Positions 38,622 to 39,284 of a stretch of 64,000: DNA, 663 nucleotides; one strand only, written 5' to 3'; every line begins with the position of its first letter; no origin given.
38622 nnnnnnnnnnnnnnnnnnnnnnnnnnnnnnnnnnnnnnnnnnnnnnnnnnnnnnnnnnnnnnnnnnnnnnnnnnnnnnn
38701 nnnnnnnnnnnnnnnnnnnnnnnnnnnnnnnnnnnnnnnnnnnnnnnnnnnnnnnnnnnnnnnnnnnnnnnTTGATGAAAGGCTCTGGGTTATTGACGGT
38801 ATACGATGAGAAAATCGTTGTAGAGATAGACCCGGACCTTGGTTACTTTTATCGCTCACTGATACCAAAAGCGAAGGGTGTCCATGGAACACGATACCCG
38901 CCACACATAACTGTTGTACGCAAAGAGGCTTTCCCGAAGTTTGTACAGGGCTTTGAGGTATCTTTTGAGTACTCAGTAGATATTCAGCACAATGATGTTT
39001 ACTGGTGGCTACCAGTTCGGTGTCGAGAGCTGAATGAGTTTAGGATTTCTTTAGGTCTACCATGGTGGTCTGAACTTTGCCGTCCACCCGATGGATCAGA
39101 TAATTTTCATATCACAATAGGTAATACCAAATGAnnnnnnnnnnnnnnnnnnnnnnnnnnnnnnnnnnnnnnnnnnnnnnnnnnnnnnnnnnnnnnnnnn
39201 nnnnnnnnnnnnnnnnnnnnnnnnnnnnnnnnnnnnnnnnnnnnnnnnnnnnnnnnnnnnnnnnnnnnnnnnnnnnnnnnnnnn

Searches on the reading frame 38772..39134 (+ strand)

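Call 53: search_protein_families(library=pfam, proteins=[window:38772-39134:+], max_evalue=0.01)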
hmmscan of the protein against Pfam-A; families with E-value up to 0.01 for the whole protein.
window:38772-39134:+ (120 aa): 1 family
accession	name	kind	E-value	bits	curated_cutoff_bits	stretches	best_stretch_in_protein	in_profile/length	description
PF22547.2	2H-SAK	-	5.4e-06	27.1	27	1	44-119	37-119/124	Swiss Army Knife, 2H phosphoesterase domain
